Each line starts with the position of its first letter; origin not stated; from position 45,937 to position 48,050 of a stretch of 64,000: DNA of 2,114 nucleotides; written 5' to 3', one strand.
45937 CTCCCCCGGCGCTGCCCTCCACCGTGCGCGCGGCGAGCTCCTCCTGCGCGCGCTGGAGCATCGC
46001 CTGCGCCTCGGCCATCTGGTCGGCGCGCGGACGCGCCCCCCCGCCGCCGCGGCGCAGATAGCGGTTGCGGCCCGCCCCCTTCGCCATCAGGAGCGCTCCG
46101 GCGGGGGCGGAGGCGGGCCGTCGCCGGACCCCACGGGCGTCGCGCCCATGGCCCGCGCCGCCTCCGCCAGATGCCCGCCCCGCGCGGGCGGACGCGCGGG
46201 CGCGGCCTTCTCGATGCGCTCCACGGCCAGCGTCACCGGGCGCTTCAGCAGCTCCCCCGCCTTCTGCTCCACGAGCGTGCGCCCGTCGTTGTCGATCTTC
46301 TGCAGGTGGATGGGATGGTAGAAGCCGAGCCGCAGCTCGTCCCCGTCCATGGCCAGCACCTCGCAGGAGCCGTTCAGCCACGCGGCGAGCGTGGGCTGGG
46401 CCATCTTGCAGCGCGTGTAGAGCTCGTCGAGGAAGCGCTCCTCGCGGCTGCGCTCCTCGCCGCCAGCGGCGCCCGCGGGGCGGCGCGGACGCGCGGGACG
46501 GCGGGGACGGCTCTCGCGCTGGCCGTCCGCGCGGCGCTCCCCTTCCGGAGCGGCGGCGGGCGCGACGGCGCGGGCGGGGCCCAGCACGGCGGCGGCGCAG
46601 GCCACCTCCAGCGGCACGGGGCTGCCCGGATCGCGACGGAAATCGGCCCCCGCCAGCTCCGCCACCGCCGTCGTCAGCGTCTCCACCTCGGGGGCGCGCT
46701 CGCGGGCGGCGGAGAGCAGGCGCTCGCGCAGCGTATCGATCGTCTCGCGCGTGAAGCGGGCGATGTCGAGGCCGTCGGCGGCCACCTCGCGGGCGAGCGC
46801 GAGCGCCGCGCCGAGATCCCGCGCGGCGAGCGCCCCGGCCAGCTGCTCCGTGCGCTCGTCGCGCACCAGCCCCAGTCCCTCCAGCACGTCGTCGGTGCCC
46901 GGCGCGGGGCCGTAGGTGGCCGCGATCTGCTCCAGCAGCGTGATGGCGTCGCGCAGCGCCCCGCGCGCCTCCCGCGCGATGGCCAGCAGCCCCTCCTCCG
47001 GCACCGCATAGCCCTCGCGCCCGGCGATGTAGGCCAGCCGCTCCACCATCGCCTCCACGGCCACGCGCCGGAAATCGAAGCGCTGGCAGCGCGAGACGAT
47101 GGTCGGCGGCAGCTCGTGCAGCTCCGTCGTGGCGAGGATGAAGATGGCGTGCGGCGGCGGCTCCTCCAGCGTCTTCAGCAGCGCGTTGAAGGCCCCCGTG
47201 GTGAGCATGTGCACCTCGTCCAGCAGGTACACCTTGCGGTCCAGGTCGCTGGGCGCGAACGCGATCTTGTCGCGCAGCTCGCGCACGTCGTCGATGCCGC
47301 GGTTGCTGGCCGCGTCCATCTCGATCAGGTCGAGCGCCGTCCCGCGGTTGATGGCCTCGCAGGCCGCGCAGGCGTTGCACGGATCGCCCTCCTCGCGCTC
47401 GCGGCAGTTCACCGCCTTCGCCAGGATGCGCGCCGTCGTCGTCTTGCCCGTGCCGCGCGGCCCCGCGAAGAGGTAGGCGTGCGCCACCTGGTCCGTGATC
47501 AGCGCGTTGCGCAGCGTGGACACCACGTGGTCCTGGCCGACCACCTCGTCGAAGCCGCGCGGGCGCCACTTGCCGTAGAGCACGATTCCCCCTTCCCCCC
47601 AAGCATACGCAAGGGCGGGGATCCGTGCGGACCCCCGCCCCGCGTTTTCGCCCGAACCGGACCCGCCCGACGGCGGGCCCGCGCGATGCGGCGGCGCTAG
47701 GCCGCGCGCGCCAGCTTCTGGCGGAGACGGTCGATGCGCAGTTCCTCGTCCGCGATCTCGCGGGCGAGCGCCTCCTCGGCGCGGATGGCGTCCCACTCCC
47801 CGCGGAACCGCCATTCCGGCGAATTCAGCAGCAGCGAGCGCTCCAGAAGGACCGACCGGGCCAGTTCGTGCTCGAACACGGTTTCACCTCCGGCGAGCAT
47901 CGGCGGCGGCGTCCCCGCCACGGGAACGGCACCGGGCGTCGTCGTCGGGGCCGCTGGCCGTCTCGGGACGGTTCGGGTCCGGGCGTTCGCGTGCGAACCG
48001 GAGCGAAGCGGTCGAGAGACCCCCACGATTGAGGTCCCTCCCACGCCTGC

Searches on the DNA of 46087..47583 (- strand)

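Call 70: search_rna_families(sources=[L026, L027, L028, L029, L030, L031], threshold=gathering)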
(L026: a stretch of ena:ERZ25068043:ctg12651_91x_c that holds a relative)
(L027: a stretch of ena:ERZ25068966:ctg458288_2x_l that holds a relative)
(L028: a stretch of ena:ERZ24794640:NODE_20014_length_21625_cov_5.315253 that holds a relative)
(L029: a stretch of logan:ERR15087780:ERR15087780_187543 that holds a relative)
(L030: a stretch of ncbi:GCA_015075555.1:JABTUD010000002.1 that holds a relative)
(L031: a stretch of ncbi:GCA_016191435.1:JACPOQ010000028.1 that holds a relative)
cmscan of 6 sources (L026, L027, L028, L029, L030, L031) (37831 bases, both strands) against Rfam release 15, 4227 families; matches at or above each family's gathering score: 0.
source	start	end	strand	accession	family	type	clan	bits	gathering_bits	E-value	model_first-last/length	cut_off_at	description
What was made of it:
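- Tried and rejected: Six dnaX loci at 62-77% DnaX identity have no RF00379 (call 70).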

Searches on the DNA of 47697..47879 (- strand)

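Call 14: search_rna_families(sources=[L001, L003, L004, L007, L010, L012, L013, L014, L015, L017], threshold=gathering)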
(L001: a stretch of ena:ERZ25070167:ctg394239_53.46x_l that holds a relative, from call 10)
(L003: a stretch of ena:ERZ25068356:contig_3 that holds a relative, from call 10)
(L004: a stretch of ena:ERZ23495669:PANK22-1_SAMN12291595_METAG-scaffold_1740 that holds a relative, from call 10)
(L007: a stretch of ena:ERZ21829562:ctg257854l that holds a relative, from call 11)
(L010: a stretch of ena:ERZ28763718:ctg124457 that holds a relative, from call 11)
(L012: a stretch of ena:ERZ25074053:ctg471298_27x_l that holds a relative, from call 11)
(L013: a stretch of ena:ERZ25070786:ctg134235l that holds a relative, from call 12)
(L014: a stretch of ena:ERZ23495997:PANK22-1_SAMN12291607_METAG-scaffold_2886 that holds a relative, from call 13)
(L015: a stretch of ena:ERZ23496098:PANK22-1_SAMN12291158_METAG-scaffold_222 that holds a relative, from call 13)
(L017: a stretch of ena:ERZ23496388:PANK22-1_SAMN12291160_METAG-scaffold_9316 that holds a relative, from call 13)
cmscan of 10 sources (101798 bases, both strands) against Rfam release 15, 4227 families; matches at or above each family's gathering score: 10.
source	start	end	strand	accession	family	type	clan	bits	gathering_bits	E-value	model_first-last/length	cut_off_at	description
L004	3566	3692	+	RF00379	c-di-AMP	Cis-reg; riboswitch;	-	71.5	38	2.1e-14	1-134/134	no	c-di-AMP riboswitch aptamer (ydaO/yuaA leader)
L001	5725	5851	+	RF00379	c-di-AMP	Cis-reg; riboswitch;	-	69.1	38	9.5e-14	1-134/134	no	c-di-AMP riboswitch aptamer (ydaO/yuaA leader)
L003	5725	5851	+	RF00379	c-di-AMP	Cis-reg; riboswitch;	-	69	38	1.1e-13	1-134/134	no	c-di-AMP riboswitch aptamer (ydaO/yuaA leader)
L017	2247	2374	+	RF00379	c-di-AMP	Cis-reg; riboswitch;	-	67.7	38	2.3e-13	1-134/134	no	c-di-AMP riboswitch aptamer (ydaO/yuaA leader)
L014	5723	5850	+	RF00379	c-di-AMP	Cis-reg; riboswitch;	-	67.6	38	2.5e-13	1-134/134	no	c-di-AMP riboswitch aptamer (ydaO/yuaA leader)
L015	5724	5851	+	RF00379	c-di-AMP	Cis-reg; riboswitch;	-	65.2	38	1.2e-12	1-134/134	no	c-di-AMP riboswitch aptamer (ydaO/yuaA leader)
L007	5723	5850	+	RF00379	c-di-AMP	Cis-reg; riboswitch;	-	62.1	38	8.8e-12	1-134/134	no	c-di-AMP riboswitch aptamer (ydaO/yuaA leader)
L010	5723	5850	+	RF00379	c-di-AMP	Cis-reg; riboswitch;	-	62.1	38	8.8e-12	1-134/134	no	c-di-AMP riboswitch aptamer (ydaO/yuaA leader)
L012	5723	5850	+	RF00379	c-di-AMP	Cis-reg; riboswitch;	-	62.1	38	8.8e-12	1-134/134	no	c-di-AMP riboswitch aptamer (ydaO/yuaA leader)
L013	5734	5845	+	RF00379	c-di-AMP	Cis-reg; riboswitch;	-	59.4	38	5e-11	11-128/134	no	c-di-AMP riboswitch aptamer (ydaO/yuaA leader)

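Call 18: search_rna_families(sources=[L018, L019, L020, L021, L022], threshold=gathering)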
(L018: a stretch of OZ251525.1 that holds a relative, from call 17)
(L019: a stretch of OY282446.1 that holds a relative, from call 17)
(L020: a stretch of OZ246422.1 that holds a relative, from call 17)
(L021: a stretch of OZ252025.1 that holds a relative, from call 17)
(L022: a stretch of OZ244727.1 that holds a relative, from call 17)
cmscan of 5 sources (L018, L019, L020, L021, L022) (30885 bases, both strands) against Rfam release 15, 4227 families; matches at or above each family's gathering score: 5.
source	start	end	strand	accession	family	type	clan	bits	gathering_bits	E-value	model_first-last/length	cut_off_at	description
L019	2728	2855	+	RF00379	c-di-AMP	Cis-reg; riboswitch;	-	66.8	38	1.3e-13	1-134/134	no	c-di-AMP riboswitch aptamer (ydaO/yuaA leader)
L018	2726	2853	+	RF00379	c-di-AMP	Cis-reg; riboswitch;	-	65.2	38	3.6e-13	1-134/134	no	c-di-AMP riboswitch aptamer (ydaO/yuaA leader)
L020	2723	2850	+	RF00379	c-di-AMP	Cis-reg; riboswitch;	-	62.1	38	2.7e-12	1-134/134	no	c-di-AMP riboswitch aptamer (ydaO/yuaA leader)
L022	2722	2850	+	RF00379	c-di-AMP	Cis-reg; riboswitch;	-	60.6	38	6.7e-12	1-134/134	no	c-di-AMP riboswitch aptamer (ydaO/yuaA leader)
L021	2722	2850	+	RF00379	c-di-AMP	Cis-reg; riboswitch;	-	59.5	38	1.3e-11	1-134/134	no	c-di-AMP riboswitch aptamer (ydaO/yuaA leader)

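Call 54: search_rna_families(sources=[L023, L024, L025], threshold=gathering, show_alignments=3)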
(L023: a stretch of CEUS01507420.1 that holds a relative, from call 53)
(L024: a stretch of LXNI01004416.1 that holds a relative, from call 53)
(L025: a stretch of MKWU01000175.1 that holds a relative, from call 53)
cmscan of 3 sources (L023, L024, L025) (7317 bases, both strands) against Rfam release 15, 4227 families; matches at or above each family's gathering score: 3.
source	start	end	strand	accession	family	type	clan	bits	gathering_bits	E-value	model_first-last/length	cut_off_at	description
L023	477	604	+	RF00379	c-di-AMP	Cis-reg; riboswitch;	-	71.3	38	1.8e-15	1-134/134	no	c-di-AMP riboswitch aptamer (ydaO/yuaA leader)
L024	1223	1350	+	RF00379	c-di-AMP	Cis-reg; riboswitch;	-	65.1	38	9.1e-14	1-134/134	no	c-di-AMP riboswitch aptamer (ydaO/yuaA leader)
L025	1223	1350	+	RF00379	c-di-AMP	Cis-reg; riboswitch;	-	64.4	38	1.4e-13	1-134/134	no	c-di-AMP riboswitch aptamer (ydaO/yuaA leader)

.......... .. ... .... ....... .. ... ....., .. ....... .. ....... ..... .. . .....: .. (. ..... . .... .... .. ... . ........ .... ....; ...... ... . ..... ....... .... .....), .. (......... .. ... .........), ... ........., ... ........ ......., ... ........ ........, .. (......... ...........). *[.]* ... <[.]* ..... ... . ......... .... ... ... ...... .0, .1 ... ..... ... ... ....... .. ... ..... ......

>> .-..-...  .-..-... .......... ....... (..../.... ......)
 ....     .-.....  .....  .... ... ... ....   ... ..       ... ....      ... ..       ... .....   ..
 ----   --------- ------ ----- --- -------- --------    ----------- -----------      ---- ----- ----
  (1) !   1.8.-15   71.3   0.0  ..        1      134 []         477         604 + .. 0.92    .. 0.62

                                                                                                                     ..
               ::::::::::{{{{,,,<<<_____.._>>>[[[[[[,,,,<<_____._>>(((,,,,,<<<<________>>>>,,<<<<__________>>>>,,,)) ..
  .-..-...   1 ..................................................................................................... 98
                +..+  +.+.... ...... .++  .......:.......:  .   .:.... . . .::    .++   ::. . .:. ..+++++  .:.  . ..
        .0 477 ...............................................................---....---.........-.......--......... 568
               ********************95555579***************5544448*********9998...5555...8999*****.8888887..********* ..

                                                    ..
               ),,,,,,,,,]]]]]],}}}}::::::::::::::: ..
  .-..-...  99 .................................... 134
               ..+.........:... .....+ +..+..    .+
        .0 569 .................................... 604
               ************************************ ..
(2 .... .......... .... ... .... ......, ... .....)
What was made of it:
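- On c-di-AMP riboswitch (ydaO/kimA class, Rfam RF00379): Homologs score 59-71 bits in 18 of 18 loci (calls 14, 18, 54).
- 18 of 18 loci that encode the small protein have the aptamer at 59-71 bits, whatever the upstream gene (calls 14, 18, 54).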

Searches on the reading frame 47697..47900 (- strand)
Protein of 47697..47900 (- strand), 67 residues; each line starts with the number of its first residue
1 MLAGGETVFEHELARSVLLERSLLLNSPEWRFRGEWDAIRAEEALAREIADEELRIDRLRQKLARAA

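Call 5: search_protein_families(library=pfam, proteins=[window:47697-47900:-], max_evalue=0.01)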
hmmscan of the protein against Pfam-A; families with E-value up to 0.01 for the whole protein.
window:47697-47900:- (67 aa): 0 families

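Call 9: find_homologous_proteins(query=window:47700-47879:-, max_evalue=0.01)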
Query window:47700-47879:- (60 aa): 7 proteins with E <= 0.01 among 33 candidates.
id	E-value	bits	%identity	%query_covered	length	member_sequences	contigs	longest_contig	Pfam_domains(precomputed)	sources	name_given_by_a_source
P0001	6.5e-26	106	95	100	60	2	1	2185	-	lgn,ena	-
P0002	7.3e-26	106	93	100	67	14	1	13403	-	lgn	-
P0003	7.4e-26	106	95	100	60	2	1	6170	-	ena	-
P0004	1.8e-24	101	93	77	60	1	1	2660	-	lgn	-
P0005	2.3e-23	98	90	100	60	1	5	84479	-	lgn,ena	-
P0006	1.6e-14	70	74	70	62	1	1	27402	-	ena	-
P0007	2.1e-9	54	50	100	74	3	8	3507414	-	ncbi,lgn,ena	-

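Call 10: find_encoding_contigs(protein=window:47697-47879:-, flank=6000)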
Protein window:47697-47879:- (60 aa): 24 contigs read that carry it; 6 places shown.
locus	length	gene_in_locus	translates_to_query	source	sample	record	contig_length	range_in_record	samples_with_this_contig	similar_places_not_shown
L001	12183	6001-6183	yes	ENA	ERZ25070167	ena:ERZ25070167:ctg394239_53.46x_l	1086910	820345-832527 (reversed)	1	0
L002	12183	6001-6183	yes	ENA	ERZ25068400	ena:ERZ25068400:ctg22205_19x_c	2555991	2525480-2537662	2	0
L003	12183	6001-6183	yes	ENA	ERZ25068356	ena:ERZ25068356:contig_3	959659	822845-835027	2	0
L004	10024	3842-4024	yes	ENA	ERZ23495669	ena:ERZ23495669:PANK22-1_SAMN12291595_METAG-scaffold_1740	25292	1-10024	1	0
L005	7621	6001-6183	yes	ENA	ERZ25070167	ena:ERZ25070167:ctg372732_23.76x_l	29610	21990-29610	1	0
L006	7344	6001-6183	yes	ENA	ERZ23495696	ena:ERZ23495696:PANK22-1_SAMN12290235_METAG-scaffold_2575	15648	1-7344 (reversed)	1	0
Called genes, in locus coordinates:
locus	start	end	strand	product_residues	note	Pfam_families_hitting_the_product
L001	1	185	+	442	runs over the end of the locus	PF02515:CoA_transf_3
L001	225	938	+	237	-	PF00230:MIP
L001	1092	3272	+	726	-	-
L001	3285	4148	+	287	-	-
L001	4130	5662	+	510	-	-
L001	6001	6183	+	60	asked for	-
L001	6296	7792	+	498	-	PF05496:RuvB_N (faint), PF13177:DNA_pol3_delta2, PF13401:AAA_22 (faint), PF00004:AAA, PF22608:DNAX_ATPase_lid (weak)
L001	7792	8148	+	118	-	PF02575:YbaB_DNA_bd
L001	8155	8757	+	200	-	PF21176:RecR_HhH, PF02132:RecR_ZnF (weak), PF13662:Toprim_4, PF01751:Toprim, PF21175:RecR_C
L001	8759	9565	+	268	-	PF11967:RecO_N, PF02565:RecO_C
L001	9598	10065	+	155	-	PF09723:Zn_ribbon_8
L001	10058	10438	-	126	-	-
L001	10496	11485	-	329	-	PF00348:polyprenyl_synt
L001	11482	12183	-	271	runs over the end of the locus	PF01026:TatD_DNase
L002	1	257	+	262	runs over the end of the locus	PF06314:ADC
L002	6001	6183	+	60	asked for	-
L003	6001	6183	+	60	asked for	-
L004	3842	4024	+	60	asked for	-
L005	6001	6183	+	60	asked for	-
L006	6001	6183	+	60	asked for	-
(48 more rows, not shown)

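Call 11: find_encoding_contigs(protein=P0007, flank=6000, max_places=6)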
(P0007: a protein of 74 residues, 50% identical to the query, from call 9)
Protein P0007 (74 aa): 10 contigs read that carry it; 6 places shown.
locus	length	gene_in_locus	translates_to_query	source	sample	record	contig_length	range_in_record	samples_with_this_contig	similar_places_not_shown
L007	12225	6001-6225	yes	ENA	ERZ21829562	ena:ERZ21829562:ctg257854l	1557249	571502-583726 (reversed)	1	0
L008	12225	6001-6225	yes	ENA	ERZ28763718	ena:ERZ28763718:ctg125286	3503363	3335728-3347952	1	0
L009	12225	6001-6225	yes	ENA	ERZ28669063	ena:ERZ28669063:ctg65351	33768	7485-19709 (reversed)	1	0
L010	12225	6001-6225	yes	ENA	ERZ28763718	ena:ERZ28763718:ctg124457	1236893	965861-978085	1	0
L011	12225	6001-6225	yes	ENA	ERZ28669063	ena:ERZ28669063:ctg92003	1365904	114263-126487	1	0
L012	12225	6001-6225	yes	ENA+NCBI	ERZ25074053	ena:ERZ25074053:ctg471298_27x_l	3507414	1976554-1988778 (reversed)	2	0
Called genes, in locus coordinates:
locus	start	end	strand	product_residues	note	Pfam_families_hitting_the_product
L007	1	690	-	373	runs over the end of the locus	PF00296:Bac_luciferase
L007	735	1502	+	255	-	PF00702:Hydrolase, PF13419:HAD_2, PF13242:Hydrolase_like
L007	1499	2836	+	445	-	PF02515:CoA_transf_3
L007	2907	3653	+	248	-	PF00230:MIP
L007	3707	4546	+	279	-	-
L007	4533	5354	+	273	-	PF01261:AP_endonuc_2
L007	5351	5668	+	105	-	PF07883:Cupin_2, PF05899:Cupin_3 (faint)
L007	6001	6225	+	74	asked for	-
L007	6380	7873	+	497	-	PF05496:RuvB_N (faint), PF13177:DNA_pol3_delta2, PF13401:AAA_22 (weak), PF00004:AAA, PF21960:RCF1-5-like_lid (weak), PF22608:DNAX_ATPase_lid (weak)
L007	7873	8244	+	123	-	PF02575:YbaB_DNA_bd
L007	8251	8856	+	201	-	PF21176:RecR_HhH, PF01751:Toprim (weak), PF13662:Toprim_4, PF21175:RecR_C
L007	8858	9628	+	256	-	PF11967:RecO_N, PF02565:RecO_C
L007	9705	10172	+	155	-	PF09723:Zn_ribbon_8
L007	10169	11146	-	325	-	PF00348:polyprenyl_synt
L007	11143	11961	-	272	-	PF01026:TatD_DNase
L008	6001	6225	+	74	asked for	-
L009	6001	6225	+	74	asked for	-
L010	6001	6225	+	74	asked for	-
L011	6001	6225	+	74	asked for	-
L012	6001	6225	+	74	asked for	-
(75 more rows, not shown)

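Call 12: find_encoding_contigs(protein=P0006, flank=6000, max_places=4)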
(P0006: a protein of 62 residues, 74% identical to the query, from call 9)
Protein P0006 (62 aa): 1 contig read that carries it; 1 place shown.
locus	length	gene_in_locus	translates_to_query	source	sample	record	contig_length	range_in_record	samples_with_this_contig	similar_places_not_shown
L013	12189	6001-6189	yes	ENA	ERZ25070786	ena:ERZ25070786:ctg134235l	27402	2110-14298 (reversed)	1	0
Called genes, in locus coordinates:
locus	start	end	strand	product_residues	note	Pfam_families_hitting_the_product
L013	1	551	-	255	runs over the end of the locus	PF06314:ADC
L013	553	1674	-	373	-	PF00296:Bac_luciferase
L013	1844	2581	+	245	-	-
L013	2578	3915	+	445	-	PF02515:CoA_transf_3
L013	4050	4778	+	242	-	PF00230:MIP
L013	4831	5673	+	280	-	-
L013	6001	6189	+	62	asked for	-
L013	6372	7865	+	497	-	PF13177:DNA_pol3_delta2, PF00004:AAA, PF22608:DNAX_ATPase_lid (weak)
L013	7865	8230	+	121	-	PF02575:YbaB_DNA_bd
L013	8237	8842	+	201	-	PF21176:RecR_HhH, PF02132:RecR_ZnF (weak), PF01751:Toprim (weak), PF13662:Toprim_4, PF21175:RecR_C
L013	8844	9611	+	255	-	PF11967:RecO_N, PF02565:RecO_C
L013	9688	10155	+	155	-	PF09723:Zn_ribbon_8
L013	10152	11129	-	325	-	PF00348:polyprenyl_synt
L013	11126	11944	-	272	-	PF01026:TatD_DNase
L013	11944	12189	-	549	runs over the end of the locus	PF00133:tRNA-synt_1, PF01406:tRNA-synt_1e (faint), PF09334:tRNA-synt_1g, PF19303:Anticodon_3, PF08264:Anticodon_1 (weak)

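Call 13: find_encoding_contigs(protein=P0005, flank=6000, max_places=4)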
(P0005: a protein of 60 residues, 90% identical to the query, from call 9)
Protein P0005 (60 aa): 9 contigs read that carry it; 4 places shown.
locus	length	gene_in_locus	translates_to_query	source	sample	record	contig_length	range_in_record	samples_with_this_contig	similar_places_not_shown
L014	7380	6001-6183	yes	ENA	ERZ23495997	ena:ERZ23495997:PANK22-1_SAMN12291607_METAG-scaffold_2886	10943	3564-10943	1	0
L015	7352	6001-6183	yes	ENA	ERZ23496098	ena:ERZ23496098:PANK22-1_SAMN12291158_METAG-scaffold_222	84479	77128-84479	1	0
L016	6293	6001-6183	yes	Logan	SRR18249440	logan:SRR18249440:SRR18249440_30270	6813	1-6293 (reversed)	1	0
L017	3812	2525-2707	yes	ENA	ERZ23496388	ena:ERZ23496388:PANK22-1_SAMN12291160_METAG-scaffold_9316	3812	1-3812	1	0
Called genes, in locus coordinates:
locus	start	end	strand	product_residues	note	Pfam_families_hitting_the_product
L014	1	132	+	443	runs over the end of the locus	PF02515:CoA_transf_3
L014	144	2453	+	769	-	-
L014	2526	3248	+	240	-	PF00230:MIP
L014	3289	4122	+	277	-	-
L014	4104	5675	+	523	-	-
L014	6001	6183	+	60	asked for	-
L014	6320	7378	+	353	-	?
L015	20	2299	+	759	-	-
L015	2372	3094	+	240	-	PF00230:MIP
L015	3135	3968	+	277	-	PF08241:Methyltransf_11 (faint)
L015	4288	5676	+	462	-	-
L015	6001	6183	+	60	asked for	-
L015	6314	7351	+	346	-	?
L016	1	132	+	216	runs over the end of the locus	?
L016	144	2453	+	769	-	-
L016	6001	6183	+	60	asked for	-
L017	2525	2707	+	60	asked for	-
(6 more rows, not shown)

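Call 17: find_related_loci(query=A1, collection=genome_contigs, flank=3000)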
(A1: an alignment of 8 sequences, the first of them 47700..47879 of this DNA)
Query A1 (60 aa) in genome_contigs; peptide patterns used: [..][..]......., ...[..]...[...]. (x = any residue, [..] = any of these).
43 stretches matched a pattern; 5 encode a relative of the query (tblastn E <= 1e-3); 5 distinct loci.
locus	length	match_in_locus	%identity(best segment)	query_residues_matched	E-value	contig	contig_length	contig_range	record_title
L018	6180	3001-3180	88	1-60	1e-29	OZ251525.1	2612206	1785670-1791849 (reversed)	MAG: Tepidiformaceae bacterium isolate 9c01956a-b94f-4344-a16a-2f1c3786ae56 genome assembly, chromosome: 1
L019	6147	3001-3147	86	1-49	6e-25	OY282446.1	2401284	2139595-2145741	MAG: Tepidiformaceae bacterium genome assembly, chromosome: 1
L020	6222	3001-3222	49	1-60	5e-15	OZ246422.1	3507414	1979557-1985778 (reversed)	MAG: Tepidiformaceae bacterium isolate 363e1592-b2ce-4993-ab96-5155cae3cb33 genome assembly, chromosome: 1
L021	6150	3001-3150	60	1-50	1e-13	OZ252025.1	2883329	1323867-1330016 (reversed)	MAG: Tepidiformaceae bacterium isolate 3f689474-81d8-43ed-847c-52baaaf9794b genome assembly, chromosome: 1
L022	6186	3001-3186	50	1-60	4e-11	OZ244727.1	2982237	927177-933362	MAG: Tepidiformaceae bacterium isolate d4f1b10a-bfa1-4d67-91ab-cc36b986346f genome assembly, chromosome: 1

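Call 29: search_protein_representatives(alignment_id=A1)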
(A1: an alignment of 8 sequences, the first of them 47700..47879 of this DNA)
Query: 8 sequences, 60 profile positions. Proteins with E-value up to 0.001 (for the whole library): 10; up to 1e-10: 7; up to 1e-30: 0. The best 10 are listed.
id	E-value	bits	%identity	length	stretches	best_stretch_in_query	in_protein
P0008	8.9e-19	83.3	-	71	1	1-53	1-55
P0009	1.5e-17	79.4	-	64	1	1-60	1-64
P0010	3.0e-15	72.0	-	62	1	1-55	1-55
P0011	7.5e-15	70.7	-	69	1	6-59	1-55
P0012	1.6e-13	66.4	-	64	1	1-60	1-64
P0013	7.8e-12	61.0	-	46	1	18-60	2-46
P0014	5.4e-11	58.3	-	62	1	2-60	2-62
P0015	2.3e-10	56.4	-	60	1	1-60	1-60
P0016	1.1e-09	54.1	-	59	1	21-60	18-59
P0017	2.9e-04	36.8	-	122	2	15-59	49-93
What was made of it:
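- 47697..47879 (-): Regulated gene: a 60-aa protein of unknown function (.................LARAA). Only 10 representatives were found among 1.84 billion proteins (call 29).
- Tried and rejected: The profile search found only 10 family representatives (call 29).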

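Call 38: search_protein_families(library=ncbifam, proteins=[window:47700-47879:-, P0007], max_evalue=0.1)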
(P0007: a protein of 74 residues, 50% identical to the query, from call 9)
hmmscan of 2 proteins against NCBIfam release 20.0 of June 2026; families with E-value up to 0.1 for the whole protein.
window:47700-47879:- (60 aa): 0 families

P0007 (74 aa): 0 families

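Call 44: predict_structure(alignment_id=A1)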
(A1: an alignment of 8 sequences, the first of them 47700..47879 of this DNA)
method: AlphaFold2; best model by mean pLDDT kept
length: 60 residues; sequences in the alignment: 8
mean_pLDDT: 92.0   pTM: 0.52
mean pLDDT of the five models: 92.0, 90.5, 89.4, 87.3, 81.3
residues with pLDDT >= 90: 40; 70-90: 19; 50-70: 1; < 50: 0
segments of 3 or more residues with pLDDT < 50: none
pLDDT, mean of each block of 10 residues (from residue 1): 86 87 91 97 97 95
secondary structure, 60 per line:
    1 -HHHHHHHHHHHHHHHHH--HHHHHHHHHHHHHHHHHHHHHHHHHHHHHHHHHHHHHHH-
elements in order: H2-18 H21-59
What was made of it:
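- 47697..47879 (-): AlphaFold predicts two helices at pLDDT 92 (call 44).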

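Call 46: search_solved_structures(query=A1, max_evalue=1)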
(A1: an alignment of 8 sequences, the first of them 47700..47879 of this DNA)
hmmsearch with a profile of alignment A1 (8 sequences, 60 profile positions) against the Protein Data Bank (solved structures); distinct sequences matched with E-value up to 1: 0.

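Call 48: fold_search(model_id=the predicted structure, library=pdb)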
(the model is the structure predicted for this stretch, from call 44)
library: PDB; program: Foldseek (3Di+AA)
matches with E <= 10: 0; with E <= 0.001: 0
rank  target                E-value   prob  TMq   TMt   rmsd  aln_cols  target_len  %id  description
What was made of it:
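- On c-di-AMP riboswitch (ydaO/kimA class, Rfam RF00379): The downstream gene is a 60-aa two-helix protein with no Pfam, NCBIfam or PDB match (calls 5, 38, 44, 46, 48).
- Tried and rejected: Function of the small protein: no hit in Pfam, NCBIfam, PDB sequences or Foldseek against PDB (calls 5, 38, 46, 48).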

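Call 53: find_related_loci(query=A4, collection=metagenome_contigs, flank=1500)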
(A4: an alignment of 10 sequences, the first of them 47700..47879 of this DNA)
Query A4 (60 aa) in metagenome_contigs; peptide patterns used: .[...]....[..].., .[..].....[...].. (x = any residue, [..] = any of these).
164 stretches matched a pattern; 3 encode a relative of the query (tblastn E <= 1e-3); 3 distinct loci.
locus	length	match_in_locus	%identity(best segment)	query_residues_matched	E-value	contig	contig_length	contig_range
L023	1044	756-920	44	1-55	2e-11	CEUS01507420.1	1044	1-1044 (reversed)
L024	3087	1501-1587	72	1-29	2e-10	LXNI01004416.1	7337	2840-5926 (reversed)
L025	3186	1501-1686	52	1-60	5e-8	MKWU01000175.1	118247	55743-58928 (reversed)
